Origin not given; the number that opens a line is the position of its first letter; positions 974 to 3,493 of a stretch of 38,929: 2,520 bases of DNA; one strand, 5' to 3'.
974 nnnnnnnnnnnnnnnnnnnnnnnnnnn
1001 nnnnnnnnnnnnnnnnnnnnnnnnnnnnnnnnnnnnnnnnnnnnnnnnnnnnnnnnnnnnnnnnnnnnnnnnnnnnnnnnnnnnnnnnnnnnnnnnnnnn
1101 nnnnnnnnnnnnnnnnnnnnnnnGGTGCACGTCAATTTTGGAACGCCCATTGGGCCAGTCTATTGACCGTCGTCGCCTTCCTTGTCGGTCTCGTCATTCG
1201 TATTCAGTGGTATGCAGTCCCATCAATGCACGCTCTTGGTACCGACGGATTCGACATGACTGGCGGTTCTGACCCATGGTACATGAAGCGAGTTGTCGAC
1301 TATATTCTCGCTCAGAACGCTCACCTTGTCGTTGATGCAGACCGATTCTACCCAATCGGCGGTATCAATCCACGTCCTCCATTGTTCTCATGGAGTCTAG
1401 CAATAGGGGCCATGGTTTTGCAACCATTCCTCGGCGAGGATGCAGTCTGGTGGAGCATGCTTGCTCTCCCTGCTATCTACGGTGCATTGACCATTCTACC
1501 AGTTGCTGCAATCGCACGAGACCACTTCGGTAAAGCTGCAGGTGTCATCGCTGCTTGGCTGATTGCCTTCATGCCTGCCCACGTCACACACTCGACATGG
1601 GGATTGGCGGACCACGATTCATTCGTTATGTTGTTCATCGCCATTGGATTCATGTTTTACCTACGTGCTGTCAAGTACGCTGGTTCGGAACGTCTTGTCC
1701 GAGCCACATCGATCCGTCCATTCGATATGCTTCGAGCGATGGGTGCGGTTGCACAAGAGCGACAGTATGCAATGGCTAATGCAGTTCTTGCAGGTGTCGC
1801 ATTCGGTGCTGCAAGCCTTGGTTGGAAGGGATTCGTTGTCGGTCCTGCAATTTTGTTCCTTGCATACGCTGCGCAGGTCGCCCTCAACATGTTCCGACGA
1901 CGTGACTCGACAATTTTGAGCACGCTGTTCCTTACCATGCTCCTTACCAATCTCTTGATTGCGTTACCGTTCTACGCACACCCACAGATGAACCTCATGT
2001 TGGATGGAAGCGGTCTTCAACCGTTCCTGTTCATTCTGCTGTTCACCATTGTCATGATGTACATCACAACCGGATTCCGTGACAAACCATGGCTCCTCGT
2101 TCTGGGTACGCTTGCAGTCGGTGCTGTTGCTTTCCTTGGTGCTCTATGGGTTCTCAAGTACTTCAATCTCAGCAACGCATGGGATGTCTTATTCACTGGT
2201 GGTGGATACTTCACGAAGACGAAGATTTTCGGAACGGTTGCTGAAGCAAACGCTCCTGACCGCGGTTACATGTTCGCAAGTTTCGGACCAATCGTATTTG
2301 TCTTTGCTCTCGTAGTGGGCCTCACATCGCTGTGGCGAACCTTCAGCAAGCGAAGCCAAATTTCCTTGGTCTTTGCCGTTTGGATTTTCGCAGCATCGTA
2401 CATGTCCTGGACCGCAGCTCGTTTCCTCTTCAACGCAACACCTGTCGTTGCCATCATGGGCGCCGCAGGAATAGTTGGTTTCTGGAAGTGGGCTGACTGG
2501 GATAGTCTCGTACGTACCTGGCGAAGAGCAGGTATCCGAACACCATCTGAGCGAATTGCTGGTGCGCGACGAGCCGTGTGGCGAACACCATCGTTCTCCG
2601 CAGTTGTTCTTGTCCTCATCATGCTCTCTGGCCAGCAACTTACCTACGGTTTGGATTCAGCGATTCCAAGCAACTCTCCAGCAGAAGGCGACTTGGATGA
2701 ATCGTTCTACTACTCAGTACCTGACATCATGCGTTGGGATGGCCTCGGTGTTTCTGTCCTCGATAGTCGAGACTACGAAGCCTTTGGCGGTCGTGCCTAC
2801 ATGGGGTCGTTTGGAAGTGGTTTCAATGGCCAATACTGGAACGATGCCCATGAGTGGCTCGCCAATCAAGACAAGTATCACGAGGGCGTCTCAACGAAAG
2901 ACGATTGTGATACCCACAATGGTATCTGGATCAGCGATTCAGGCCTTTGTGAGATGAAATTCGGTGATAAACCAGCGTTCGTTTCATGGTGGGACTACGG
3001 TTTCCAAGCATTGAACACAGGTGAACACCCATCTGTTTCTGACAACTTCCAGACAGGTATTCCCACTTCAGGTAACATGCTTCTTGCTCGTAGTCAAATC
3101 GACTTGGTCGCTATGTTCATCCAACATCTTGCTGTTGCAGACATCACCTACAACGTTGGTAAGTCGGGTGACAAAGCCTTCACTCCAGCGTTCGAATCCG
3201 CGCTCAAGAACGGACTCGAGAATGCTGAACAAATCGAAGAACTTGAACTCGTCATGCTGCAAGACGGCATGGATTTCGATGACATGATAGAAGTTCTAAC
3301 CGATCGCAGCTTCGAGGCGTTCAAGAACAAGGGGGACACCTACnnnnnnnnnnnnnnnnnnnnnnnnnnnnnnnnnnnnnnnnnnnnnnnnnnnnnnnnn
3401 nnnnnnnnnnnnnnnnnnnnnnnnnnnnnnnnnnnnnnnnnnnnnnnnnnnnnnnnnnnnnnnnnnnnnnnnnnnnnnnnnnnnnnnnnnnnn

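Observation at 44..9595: Oligosaccharyltransferase AglB embedded in a 3183-aa polypeptide with a ~2100-aa adhesin-like extension and a second membrane anchor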

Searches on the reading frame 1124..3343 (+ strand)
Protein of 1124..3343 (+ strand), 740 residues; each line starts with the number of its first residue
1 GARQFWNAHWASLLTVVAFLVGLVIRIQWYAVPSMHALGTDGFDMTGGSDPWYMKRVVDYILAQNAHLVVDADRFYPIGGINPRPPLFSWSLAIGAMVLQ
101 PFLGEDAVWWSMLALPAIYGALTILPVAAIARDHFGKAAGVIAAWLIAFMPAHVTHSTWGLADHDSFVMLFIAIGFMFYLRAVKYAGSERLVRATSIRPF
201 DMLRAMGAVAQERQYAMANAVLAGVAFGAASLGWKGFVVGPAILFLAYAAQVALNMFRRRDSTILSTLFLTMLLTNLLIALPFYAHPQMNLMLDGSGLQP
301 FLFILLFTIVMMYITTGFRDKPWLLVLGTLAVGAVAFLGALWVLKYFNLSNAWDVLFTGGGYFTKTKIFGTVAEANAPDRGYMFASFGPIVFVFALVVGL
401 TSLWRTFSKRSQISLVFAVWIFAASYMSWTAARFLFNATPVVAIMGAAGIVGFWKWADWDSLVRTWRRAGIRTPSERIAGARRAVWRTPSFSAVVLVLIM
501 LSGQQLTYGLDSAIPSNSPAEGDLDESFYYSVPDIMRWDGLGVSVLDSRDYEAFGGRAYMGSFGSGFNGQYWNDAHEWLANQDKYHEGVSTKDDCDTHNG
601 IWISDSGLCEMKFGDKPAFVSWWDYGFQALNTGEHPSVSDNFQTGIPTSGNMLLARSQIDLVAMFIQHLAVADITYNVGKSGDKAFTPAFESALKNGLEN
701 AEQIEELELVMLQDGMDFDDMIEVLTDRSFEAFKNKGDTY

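Call 24: find_related_loci(query=window:1124-3343:+, collection=genome_contigs, flank=10000)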
Query window:1124-3343:+ (740 aa) in genome_contigs; peptide patterns used: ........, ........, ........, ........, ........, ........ (x = any residue, [..] = any of these).
142 stretches matched a pattern; 53 encode a relative of the query (tblastn E <= 1e-3); 51 distinct loci.
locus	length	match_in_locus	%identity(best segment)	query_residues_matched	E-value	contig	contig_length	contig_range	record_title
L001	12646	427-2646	97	1-740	0e+0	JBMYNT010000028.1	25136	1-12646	MAG: Candidatus Poseidoniaceae archaeon isolate ME_XS_2307_bin_75 ME_XS_2307_bin_75_27, whole genome shotgun sequence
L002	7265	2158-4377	97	1-740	0e+0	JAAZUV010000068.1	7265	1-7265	MAG: Methanobacteriota archaeon isolate AW_metabat.40 AW_C2479, whole genome shotgun sequence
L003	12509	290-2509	96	1-740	0e+0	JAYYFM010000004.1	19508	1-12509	MAG: Thermoplasmatota archaeon isolate XS_MAG85 XS_MAG85_0004, whole genome shotgun sequence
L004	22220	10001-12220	94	1-740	0e+0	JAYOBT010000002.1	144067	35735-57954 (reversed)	MAG: Candidatus Poseidoniales archaeon isolate 139554_S156_metabat_bins_2.tsv.144 NODE_48_length_144067_cov_15.380545, w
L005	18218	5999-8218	92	1-740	0e+0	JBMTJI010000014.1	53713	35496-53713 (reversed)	MAG: Candidatus Poseidoniaceae archaeon isolate CJ_V5_S11_50percent_ser_metabat.43 NODE_142_length_53713_cov_8.278356, w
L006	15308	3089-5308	91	1-740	0e+0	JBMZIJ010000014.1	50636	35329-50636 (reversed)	MAG: Candidatus Poseidoniaceae archaeon isolate ME_XS_2301_4_bin25 ME_XS_2301_4_bin25_13, whole genome shotgun sequence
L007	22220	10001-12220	91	1-740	0e+0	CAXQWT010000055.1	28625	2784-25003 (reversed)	MAG: Salipiger bermudensis isolate 3um_C4D0715_2.29 genome assembly, contig: k127_328175, whole genome shotgun sequence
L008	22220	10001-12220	90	1-740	0e+0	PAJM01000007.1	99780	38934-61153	MAG: Methanobacteriota archaeon isolate SAT95 156100, whole genome shotgun sequence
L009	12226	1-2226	89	2-740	0e+0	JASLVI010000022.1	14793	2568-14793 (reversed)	MAG: Candidatus Poseidoniaceae archaeon isolate ETNP17_MAG_1 NODE_22_length_14793_cov_4.231449, whole genome shotgun seq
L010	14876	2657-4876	89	1-740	0e+0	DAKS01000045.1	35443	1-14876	MAG TPA_asm: Euryarchaeota archaeon UBA443 UBA443_contig_894, whole genome shotgun sequence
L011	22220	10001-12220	88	1-740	0e+0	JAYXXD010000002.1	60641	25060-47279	MAG: Thermoplasmatota archaeon isolate XS_MAG161 XS_MAG161_0002, whole genome shotgun sequence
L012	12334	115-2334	88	1-740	0e+0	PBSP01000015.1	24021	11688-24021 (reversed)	MAG: Methanobacteriota archaeon isolate NP83 55348, whole genome shotgun sequence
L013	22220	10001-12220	87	1-740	0e+0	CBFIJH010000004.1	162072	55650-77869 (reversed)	MAG: Candidatus Poseidoniaceae archaeon isolate Co_bin_759_indstr genome assembly, contig: Co_bin_759_indstr_c4, whole g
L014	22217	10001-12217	88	1-740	0e+0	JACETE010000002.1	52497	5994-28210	MAG: Candidatus Poseidoniales archaeon isolate MCMED-G34 MGII-MCMED-G34-C2, whole genome shotgun sequence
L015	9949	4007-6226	86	1-740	0e+0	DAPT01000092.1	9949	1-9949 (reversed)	MAG TPA_asm: Euryarchaeota archaeon UBA124 UBA124_contig_63121, whole genome shotgun sequence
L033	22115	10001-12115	61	1-736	0e+0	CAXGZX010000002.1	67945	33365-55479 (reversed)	MAG TPA_asm: uncultured Candidatus Poseidoniales archaeon isolate SRR12479745_concoct_51 genome assembly, contig: ERZ487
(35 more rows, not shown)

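Call 30: search_protein_families(library=pfam, proteins=[L033:799-2091:+, L033:2231-3235:+, L033:3332-4576:+, L033:4949-6676:-, L033:6741-7415:-, L033:7511-8791:+, L033:18561-19772:+], max_evalue=0.001)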
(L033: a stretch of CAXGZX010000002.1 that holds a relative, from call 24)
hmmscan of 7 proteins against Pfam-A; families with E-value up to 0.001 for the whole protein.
L033:799-2091:+ (431 aa): 2 families
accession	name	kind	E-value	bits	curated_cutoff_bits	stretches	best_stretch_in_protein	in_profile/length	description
PF01966.28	HD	-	6.3e-13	49.5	22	1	52-183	1-114/116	HD domain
PF19276.4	HD_assoc_2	-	1.3e-06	28.5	23.1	1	196-301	1-87/222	HD associated region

L033:2231-3235:+ (335 aa): 0 families

L033:3332-4576:+ (415 aa): 0 families

L033:4949-6676:- (576 aa): 0 families

L033:6741-7415:- (225 aa): 2 families
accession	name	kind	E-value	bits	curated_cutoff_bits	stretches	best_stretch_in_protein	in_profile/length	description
PF01864.22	CarS-like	-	5.9e-29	101.7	22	1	14-225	2-175/175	CDP-archaeol synthase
PF01148.25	CTP_transf_1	-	3.2e-08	34.2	24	1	67-158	169-235/264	Cytidylyltransferase family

L033:7511-8791:+ (427 aa): 7 families
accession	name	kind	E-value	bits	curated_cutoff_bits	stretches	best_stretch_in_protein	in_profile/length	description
PF01071.24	GARS_A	-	7.8e-63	212.3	27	1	104-292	1-194/194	Phosphoribosylglycinamide synthetase, ATP-grasp (A) domain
PF02844.21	GARS_N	-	5.5e-33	114.1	29.5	1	5-103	2-100/100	Phosphoribosylglycinamide synthetase, N domain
PF02843.22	GARS_C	-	2.7e-22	79.3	34.8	1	327-420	1-91/92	Phosphoribosylglycinamide synthetase, C domain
PF02655.19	ATP-grasp_3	-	3e-08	34.4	23.2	1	106-288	4-158/160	ATP-grasp domain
PF02222.28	ATP-grasp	-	9e-08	32.4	27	1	112-212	2-104/179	ATP-grasp domain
PF07478.18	Dala_Dala_lig_C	-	2.4e-05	24.4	24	1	113-284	2-173/204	D-ala D-ala ligase C-terminus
PF08442.15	ATP-grasp_2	-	2.9e-05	24.2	29.5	1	108-175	6-77/202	ATP-grasp domain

L033:18561-19772:+ (404 aa): 1 family
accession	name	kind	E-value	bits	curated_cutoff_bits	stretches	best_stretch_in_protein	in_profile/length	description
PF00082.27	Peptidase_S8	-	1.6e-32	113.4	21.8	1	108-386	1-288/288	Subtilase family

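Call 44: search_protein_representatives(protein=window:1124-3343:+)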
Query: 740 residues. Proteins with E-value up to 0.001 (for the whole library): 780; up to 1e-10: 398; up to 1e-30: 228. The best 150 are listed.
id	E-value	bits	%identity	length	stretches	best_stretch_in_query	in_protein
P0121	1.4e-293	992.1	64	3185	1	2-738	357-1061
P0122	1.8e-265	899.2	59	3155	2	1-584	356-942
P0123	2.0e-258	875.9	58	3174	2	2-584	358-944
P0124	2.3e-252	855.9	54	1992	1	2-713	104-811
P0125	1.8e-244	829.8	65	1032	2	97-584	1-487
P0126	7.8e-231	784.7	54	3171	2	2-584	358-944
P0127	5.4e-218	742.2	69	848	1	1-474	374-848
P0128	1.2e-214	731.2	54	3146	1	3-680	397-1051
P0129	8.9e-205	698.5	50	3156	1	3-711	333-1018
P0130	3.5e-200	683.3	50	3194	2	2-584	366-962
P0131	6.9e-197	672.4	47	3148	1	3-714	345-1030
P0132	1.1e-190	652.0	60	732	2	177-584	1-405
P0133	1.3e-187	641.8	48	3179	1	2-698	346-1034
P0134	3.5e-184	630.4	46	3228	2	3-584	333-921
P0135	1.0e-167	576.0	49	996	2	2-341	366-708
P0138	1.7e-98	347.1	36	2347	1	18-673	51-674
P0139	3.4e-98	346.1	37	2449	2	12-584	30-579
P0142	2.3e-92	326.9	37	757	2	6-468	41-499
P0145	1.5e-87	310.9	33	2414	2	9-586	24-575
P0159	1.7e-77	277.7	36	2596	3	5-460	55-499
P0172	1.6e-73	264.6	36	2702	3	9-446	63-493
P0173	5.5e-73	262.8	33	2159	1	9-675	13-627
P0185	3.2e-70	253.6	36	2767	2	16-451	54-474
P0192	1.2e-68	248.4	35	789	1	32-670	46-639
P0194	3.2e-68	247.0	31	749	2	17-585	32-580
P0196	1.7e-67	244.6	34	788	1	9-666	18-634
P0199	2.5e-67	244.1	35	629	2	9-584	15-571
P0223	1.1e-62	228.8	32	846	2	7-584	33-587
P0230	8.6e-62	225.8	32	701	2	36-537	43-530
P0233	8.4e-61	222.5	33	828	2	17-527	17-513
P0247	9.7e-58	212.4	29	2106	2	13-537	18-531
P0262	7.1e-54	199.6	32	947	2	41-584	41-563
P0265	2.9e-53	197.6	30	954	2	6-521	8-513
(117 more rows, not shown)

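Call 45: list_cluster_members(proteins=[P0138, P0139, P0145, P0159, P0172, P0185, P0173, P0247, P0131, P0134])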
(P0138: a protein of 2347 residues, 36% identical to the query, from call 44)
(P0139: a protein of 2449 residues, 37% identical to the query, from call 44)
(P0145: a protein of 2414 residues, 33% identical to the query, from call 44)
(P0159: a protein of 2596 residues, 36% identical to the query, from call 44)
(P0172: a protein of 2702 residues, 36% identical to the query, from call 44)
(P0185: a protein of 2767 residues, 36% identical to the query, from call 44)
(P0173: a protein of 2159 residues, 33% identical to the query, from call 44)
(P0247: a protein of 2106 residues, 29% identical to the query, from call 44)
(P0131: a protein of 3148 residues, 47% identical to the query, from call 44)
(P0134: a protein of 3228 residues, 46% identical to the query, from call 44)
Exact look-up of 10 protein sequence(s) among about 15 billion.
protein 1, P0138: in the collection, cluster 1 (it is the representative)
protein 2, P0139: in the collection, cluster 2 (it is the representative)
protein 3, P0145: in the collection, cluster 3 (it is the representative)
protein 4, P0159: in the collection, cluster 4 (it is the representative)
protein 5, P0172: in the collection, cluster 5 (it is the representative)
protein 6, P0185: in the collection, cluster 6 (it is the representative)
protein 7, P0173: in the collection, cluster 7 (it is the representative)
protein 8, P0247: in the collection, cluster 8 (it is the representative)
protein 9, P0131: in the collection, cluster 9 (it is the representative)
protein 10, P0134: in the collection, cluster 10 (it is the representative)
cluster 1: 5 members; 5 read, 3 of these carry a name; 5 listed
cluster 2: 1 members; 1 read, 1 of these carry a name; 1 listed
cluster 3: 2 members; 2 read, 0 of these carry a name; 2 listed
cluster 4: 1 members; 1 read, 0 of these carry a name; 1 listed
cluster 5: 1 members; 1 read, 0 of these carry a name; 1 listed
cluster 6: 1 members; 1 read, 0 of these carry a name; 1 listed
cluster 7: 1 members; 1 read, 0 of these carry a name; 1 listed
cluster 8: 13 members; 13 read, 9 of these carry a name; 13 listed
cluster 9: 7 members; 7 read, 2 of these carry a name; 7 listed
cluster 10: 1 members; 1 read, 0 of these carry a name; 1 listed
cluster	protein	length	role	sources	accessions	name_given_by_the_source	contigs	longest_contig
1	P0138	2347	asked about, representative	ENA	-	-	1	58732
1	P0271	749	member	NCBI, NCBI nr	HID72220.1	MAG TPA: hypothetical protein EYP29_05715, partial [Thermoplasmata archaeon] | hypothetical protein [Thermoplasmata archaeon]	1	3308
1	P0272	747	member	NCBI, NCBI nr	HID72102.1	MAG TPA: carboxypeptidase regulatory-like domain-containing protein, partial ... | carboxypeptidase regulatory-like domain-containing protein [Thermoplasmata archaeon]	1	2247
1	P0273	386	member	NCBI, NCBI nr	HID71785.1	MAG TPA: hypothetical protein EYP29_03455, partial [Thermoplasmata archaeon] | hypothetical protein [Thermoplasmata archaeon]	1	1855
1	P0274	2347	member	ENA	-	-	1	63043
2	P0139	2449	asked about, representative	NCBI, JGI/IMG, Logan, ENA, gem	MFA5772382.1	MAG: carboxypeptidase regulatory-like domain-containing protein [Thermoplasmata archaeon]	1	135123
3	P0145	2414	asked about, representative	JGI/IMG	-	-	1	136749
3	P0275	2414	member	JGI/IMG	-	-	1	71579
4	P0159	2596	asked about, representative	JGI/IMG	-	-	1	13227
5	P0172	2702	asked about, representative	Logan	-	-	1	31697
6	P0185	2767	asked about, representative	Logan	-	-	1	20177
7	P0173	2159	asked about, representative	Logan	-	-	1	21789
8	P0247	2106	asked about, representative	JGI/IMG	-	-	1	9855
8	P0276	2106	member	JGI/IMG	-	dolichyl-diphosphooligosaccharide--protein glycosyltransferase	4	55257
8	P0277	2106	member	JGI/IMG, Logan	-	asparagine N-glycosylation enzyme membrane subunit Stt3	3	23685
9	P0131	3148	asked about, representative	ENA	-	-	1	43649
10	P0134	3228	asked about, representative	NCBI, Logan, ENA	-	-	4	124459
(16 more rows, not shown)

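Call 48: search_protein_families(library=pfam, proteins=[P0139, P0247, P0185], max_evalue=0.001)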
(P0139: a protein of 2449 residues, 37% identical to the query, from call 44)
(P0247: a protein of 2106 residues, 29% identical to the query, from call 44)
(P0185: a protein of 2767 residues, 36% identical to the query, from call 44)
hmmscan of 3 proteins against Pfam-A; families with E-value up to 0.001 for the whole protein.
P0139 (2449 aa): 6 families
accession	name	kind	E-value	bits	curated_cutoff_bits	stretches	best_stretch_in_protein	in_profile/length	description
PF13620.12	CarboxypepD_reg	-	5.4e-29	100.8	32.3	3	1134-1196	2-64/82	Carboxypeptidase regulatory-like domain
PF02516.20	STT3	-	1.2e-23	84.8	24.5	1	62-460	32-365/405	Oligosaccharyl transferase STT3, N-terminal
PF17210.9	SdrD_B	-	1.8e-14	54.3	29.7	1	1148-1212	26-90/112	SdrD B-like domain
PF13715.12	CarbopepD_reg_2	-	6.6e-11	42.5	32.2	0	941-1017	1-77/88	CarboxypepD_reg-like domain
PF13231.12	PMT_2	-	2.3e-05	25.1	26.1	1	133-238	25-123/160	Dolichyl-phosphate-mannose-protein mannosyltransferase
PF10633.15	NPCBM_assoc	-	0.00015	22.3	24.4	0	2212-2262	7-58/78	NPCBM-associated, NEW3 domain of alpha-galactosidase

P0247 (2106 aa): 2 families
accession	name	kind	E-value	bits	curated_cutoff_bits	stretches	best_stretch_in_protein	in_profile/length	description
PF13620.12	CarboxypepD_reg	-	3.4e-28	98.3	32.3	3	920-976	2-59/82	Carboxypeptidase regulatory-like domain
PF17210.9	SdrD_B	-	0.00014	22.5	29.7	1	1037-1097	18-77/112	SdrD B-like domain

P0185 (2767 aa): 7 families
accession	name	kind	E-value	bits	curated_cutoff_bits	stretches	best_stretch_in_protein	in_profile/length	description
PF13620.12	CarboxypepD_reg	-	3.5e-31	107.8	32.3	1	1091-1155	2-65/82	Carboxypeptidase regulatory-like domain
PF02516.20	STT3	-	7.3e-15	55.8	24.5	1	80-472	30-365/405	Oligosaccharyl transferase STT3, N-terminal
PF17210.9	SdrD_B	-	6.6e-13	49.3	29.7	0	1753-1829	5-70/112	SdrD B-like domain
PF13715.12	CarbopepD_reg_2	-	1.6e-05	25.3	32.2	0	1091-1155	1-61/88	CarboxypepD_reg-like domain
PF22627.1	AglB_core-like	-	3.6e-05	24.5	27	1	699-743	46-93/111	AglB core domain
PF23194.1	NOMO_5th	-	0.00015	22.6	27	0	2204-2234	27-57/89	NOMO fifth transthyretin-like domain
PF07705.17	CARDB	-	0.00023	21.8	22.7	1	2620-2725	2-100/101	CARDB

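Call 52: find_related_loci(query=A3, collection=genome_contigs, flank=9000)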
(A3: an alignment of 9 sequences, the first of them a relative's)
Query A3 (2449 aa) in genome_contigs; peptide patterns used: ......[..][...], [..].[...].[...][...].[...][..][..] (x = any residue, [..] = any of these).
599 stretches matched a pattern (row limit reached: there are more); 586 encode a relative of the query (tblastn E <= 1e-3); the best 80 are kept; 80 distinct loci.
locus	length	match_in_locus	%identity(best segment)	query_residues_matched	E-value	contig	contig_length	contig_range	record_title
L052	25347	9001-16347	100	1-2449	0e+0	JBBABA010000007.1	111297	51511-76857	MAG: Thermoplasmata archaeon isolate SO_2017_GW3_8 scaffold_32_c2_OW296A_2017, whole genome shotgun sequence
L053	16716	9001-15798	31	21-2317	0e+0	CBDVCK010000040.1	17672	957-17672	MAG TPA_asm: uncultured Thermoplasmata archaeon isolate SRR22302367_concoct_124 genome assembly, contig: ERZ26661968.143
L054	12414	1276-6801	34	22-1958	0e+0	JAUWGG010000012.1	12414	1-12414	MAG: Methanobacteriota archaeon isolate CSMAG_2236 CSMAG_2236_k141_105368_length_12414_cov_7.0000, whole genome shotgun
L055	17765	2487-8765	33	22-2283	0e+0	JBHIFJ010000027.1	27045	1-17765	MAG: Thermoplasmata archaeon isolate b1.sp2_bin.40 NODE_316_length_27045_cov_23.705558, whole genome shotgun sequence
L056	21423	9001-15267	30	23-2295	0e+0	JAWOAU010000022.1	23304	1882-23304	MAG: Thermoplasmata archaeon isolate BLK2-2.bin.13 k191_946243, whole genome shotgun sequence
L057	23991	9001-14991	33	18-2230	0e+0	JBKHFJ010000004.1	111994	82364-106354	MAG: Methanomassiliicoccales archaeon isolate D1M05_42 NODE_28_length_111994_cov_8.049661, whole genome shotgun sequence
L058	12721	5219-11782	29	25-2287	0e+0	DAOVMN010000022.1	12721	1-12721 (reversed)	MAG TPA_asm: Thermoplasmata archaeon isolate CSMAG_1472 CSMAG_1472_k141_1417577_length_12721_cov_16.4129, whole genome s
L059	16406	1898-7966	32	17-2246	0e+0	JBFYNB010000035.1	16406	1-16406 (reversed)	MAG: Methanomassiliicoccales archaeon isolate PPR_0077 scaffold_794, whole genome shotgun sequence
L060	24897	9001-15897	32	4-2332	0e+0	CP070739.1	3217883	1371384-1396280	MAG: Methanomassiliicoccales archaeon isolate bin396 chromosome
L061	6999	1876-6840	33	31-2212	0e+0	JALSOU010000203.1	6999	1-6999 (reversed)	MAG: Thermoplasmata archaeon isolate 356-284_metabat1_scaf2bin.148 356-284_scaffold_7597_c1, whole genome shotgun sequen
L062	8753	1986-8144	32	33-2273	0e+0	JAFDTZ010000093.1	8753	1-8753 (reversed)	MAG: Thermoplasmata archaeon isolate HAP25 k141_390665_length_8753_cov_10.0000, whole genome shotgun sequence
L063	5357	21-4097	37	22-1414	0e+0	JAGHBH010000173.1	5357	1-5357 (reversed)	MAG: Thermoplasmata archaeon isolate AUK251 PB_MBMC_205_c_000000000114, whole genome shotgun sequence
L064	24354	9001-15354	32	16-2336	0e+0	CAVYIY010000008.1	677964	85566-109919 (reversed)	MAG: Methanomassiliicoccaceae archaeon isolate MFD01299.bin.2.50 genome assembly, contig: contig_49686, whole genome sho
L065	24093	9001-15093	34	20-2230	0e+0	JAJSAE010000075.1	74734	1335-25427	MAG: archaeon isolate Dive96_bin4.290 k141_3626646, whole genome shotgun sequence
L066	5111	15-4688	34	54-1681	0e+0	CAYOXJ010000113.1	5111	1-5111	MAG TPA_asm: uncultured Thermoplasmata archaeon isolate binchicken_co124_173 genome assembly, contig: NODE_17370_length_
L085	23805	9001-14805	33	31-2224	0e+0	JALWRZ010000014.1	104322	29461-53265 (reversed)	MAG: DHVE2 group archaeon isolate M2_metabat2_scaf2bin.040 M2_NODE_94_length_104322_cov_7.906953, whole genome shotgun s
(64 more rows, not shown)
